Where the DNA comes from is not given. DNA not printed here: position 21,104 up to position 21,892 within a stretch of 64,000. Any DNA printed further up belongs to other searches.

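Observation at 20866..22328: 1.4-kb AT-rich insert between the miaB operon and rpoD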

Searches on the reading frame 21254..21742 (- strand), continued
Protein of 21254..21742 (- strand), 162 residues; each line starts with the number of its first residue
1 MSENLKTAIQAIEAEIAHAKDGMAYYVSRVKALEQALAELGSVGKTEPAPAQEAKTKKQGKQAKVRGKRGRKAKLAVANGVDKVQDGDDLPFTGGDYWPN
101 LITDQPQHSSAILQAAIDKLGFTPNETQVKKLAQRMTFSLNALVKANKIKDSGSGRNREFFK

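Call 64: list_cluster_members(proteins=[P0001, P0121, P0011, P0055])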
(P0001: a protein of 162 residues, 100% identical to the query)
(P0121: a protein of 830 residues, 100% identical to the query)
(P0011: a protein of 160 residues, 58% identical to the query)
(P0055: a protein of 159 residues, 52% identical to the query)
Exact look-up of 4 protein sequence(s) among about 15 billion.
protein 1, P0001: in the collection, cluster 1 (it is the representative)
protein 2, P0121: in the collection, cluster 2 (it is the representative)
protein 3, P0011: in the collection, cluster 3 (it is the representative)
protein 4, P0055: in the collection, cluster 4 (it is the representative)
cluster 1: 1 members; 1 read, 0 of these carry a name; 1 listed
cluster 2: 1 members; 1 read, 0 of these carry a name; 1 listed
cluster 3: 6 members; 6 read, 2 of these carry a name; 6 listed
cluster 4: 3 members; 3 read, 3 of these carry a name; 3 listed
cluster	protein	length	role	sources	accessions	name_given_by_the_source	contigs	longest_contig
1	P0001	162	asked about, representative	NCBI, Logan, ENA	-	-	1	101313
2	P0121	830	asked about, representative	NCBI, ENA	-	-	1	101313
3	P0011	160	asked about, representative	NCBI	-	-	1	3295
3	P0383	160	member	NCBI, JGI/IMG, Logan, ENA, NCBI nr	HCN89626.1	MAG TPA: hypothetical protein DIT28_10680 [Oxalobacteraceae bacterium] | hypothetical protein [Oxalobacteraceae bacterium]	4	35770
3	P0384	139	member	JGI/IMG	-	hypothetical protein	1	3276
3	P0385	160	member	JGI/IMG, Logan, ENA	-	-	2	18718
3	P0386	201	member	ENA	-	-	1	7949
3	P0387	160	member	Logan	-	-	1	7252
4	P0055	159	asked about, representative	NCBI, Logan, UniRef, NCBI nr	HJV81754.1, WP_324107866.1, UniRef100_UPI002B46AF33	hypothetical protein [Noviherbaspirillum sp.] | hypothetical protein n=1 Tax=Noviherbaspirillum sp. TaxID=1926288 RepID=UPI002B46AF33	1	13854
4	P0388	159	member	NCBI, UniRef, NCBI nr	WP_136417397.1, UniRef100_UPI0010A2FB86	hypothetical protein [Herbaspirillum sp. ST 5-3] | hypothetical protein n=1 Tax=Oxalobacteraceae TaxID=75682 RepID=UPI0010A2FB86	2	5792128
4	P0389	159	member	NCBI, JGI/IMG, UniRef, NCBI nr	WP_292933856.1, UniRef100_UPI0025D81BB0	hypothetical protein [Noviherbaspirillum sp.] | hypothetical protein | hypothetical protein n=1 Tax=Noviherbaspirillum sp. TaxID=1926288 RepID=UPI0025D81BB0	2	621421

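Call 71: search_protein_families(library=pfam, proteins=[L004:3173-4771:-, L004:5920-6990:-, L006:3034-4512:+, L006:5746-6150:-, L007:2826-4412:+, L007:5779-6279:-, L009:3396-4940:-, L009:5810-10270:+, L011:3791-4696:+, L011:5666-6763:+], max_evalue=0.0001)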
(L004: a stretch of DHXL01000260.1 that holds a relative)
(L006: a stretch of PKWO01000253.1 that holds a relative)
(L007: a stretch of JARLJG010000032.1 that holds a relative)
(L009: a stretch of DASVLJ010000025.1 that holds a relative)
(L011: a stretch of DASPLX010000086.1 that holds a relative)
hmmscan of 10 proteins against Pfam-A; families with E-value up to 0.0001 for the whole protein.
L004:3173-4771:- (532 aa): 2 families
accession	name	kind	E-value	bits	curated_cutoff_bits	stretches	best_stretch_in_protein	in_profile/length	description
PF01739.24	CheR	-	4.3e-47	160.5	27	1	141-331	3-192/195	CheR methyltransferase, SAM binding domain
PF03705.20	CheR_N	-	7.1e-13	48.5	27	1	76-126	3-53/53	CheR methyltransferase, all-alpha domain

L004:5920-6990:- (356 aa): 0 families

L006:3034-4512:+ (492 aa): 3 families
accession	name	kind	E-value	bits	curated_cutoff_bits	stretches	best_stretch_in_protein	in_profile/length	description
PF02518.31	HATPase_c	-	2.5e-21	76.6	26.4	1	370-482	1-110/111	Histidine kinase-, DNA gyrase B-, and HSP90-like ATPase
PF00512.31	HisKA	-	1.1e-13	51.5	26.9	1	263-325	2-66/66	His Kinase A (phospho-acceptor) domain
PF00672.30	HAMP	-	4e-10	40.3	25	1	203-258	1-53/53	HAMP domain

L006:5746-6150:- (134 aa): 0 families

L007:2826-4412:+ (528 aa): 3 families
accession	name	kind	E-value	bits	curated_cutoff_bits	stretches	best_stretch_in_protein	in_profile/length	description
PF02518.31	HATPase_c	-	1.6e-24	86.9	26.4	1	403-515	1-110/111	Histidine kinase-, DNA gyrase B-, and HSP90-like ATPase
PF00512.31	HisKA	-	5.5e-14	52.4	26.9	1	296-358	2-66/66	His Kinase A (phospho-acceptor) domain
PF00672.30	HAMP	-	1e-13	51.8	25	1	236-291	1-53/53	HAMP domain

L007:5779-6279:- (166 aa): 0 families

L009:3396-4940:- (514 aa): 0 families

L009:5810-10270:+ (1486 aa): 1 family
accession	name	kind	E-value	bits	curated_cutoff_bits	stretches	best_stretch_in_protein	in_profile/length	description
PF00271.37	Helicase_C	-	7.8e-12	45.9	23.5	1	1312-1423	3-110/110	Helicase conserved C-terminal domain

L011:3791-4696:+ (301 aa): 3 families
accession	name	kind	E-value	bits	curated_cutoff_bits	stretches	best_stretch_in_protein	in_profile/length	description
PF00293.34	NUDIX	-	5.3e-22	78.7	21.1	1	175-275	7-118/134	NUDIX domain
PF09296.17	NUDIX-like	-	9.6e-14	52.4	22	1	45-135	2-96/96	NADH pyrophosphatase-like rudimentary NUDIX domain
PF09297.16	Zn_ribbon_NUD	-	6.7e-09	35.7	24.8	1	137-164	1-28/32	NADH pyrophosphatase zinc ribbon domain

L011:5666-6763:+ (365 aa): 0 families

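Call 72: search_protein_families(library=pfam, proteins=[L013:3285-4772:+, L013:5980-7317:+, L014:3249-4844:+, L017:2510-4489:+, L017:5506-6069:-, L019:3824-4531:+, L019:5682-6482:+, L020:3667-4308:-, L022:3189-4181:+, L022:5854-6411:+], max_evalue=0.0001)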
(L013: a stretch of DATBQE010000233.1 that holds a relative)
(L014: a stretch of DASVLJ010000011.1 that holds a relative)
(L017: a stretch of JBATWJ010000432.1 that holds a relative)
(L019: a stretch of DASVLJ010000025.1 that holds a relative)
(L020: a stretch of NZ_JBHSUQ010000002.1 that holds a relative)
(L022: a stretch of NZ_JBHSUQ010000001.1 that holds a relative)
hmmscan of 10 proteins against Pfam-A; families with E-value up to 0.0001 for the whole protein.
L013:3285-4772:+ (495 aa): 3 families
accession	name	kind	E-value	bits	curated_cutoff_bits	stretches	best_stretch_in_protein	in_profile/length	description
PF02518.31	HATPase_c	-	1.8e-22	80.3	26.4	1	373-485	1-110/111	Histidine kinase-, DNA gyrase B-, and HSP90-like ATPase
PF00512.31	HisKA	-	1.6e-13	50.9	26.9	1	267-328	3-66/66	His Kinase A (phospho-acceptor) domain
PF00672.30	HAMP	-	2.2e-11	44.3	25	1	207-261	2-53/53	HAMP domain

L013:5980-7317:+ (445 aa): 1 family
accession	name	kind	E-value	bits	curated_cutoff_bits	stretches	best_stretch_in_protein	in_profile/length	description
PF03594.19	BenE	-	2.1e-145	484.8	27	1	58-432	2-376/378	Benzoate membrane transport protein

L014:3249-4844:+ (531 aa): 3 families
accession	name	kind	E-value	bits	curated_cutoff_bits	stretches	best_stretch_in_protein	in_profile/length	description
PF02518.31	HATPase_c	-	9.5e-22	78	26.4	1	414-525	1-109/111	Histidine kinase-, DNA gyrase B-, and HSP90-like ATPase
PF00512.31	HisKA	-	1.1e-13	51.5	26.9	1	308-369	3-66/66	His Kinase A (phospho-acceptor) domain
PF00672.30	HAMP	-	3.2e-11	43.8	25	1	248-302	2-53/53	HAMP domain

L017:2510-4489:+ (659 aa): 3 families
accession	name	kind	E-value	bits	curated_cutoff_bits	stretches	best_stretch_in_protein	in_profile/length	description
PF00501.34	AMP-binding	-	2.2e-91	306.9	29.9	1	95-480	7-378/384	AMP-binding enzyme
PF13193.12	AMP-binding_C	-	7.2e-28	97.8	24.5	1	543-624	1-76/76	AMP-binding enzyme C-terminal domain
PF16177.11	ACAS_N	-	3.5e-23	81.6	27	1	32-87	1-55/55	Acetyl-coenzyme A synthetase N-terminus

L017:5506-6069:- (187 aa): 0 families

L019:3824-4531:+ (235 aa): 0 families

L019:5682-6482:+ (266 aa): 1 family
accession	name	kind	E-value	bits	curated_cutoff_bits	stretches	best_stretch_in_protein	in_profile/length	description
PF03551.20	PadR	-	1.5e-15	57.3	27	1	115-183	1-74/75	Transcriptional regulator PadR-like family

L020:3667-4308:- (213 aa): 0 families

L022:3189-4181:+ (330 aa): 1 family
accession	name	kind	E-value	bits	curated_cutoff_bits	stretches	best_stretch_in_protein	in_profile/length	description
PF06850.17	PHB_depo_C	-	6.5e-90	300.5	27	1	128-328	1-201/203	PHB de-polymerase C-terminus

L022:5854-6411:+ (185 aa): 3 families
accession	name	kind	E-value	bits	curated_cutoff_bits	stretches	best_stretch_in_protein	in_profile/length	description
PF00639.27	Rotamase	-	7.3e-23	81.8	21.7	1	35-116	17-97/97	PPIC-type PPIASE domain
PF13616.12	Rotamase_3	-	1.8e-22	80.5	22.5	1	23-116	12-114/116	PPIC-type PPIASE domain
PF13145.12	Rotamase_2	-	6e-19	69.5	27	1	6-130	1-121/121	PPIC-type PPIASE domain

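Call 76: search_protein_families(library=phrogs, proteins=[window:21254-21742:-], max_evalue=0.01)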
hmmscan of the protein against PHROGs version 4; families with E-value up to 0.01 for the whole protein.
window:21254-21742:- (162 aa): 0 families

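Call 77: search_protein_families(library=padloc, proteins=[window:21254-21742:-], max_evalue=0.01)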
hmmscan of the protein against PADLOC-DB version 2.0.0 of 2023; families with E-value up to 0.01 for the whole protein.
window:21254-21742:- (162 aa): 0 families

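Call 79: find_encoding_contigs(protein=P0002, flank=3000, max_places=2)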
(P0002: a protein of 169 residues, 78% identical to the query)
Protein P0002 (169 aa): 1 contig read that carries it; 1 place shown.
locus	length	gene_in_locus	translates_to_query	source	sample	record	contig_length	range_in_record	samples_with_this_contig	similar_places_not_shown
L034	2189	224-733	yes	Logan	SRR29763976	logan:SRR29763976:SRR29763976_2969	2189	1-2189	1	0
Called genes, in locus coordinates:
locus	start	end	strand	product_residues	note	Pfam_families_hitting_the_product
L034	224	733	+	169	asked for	-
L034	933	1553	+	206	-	PF00440:TetR_N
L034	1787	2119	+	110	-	-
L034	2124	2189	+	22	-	?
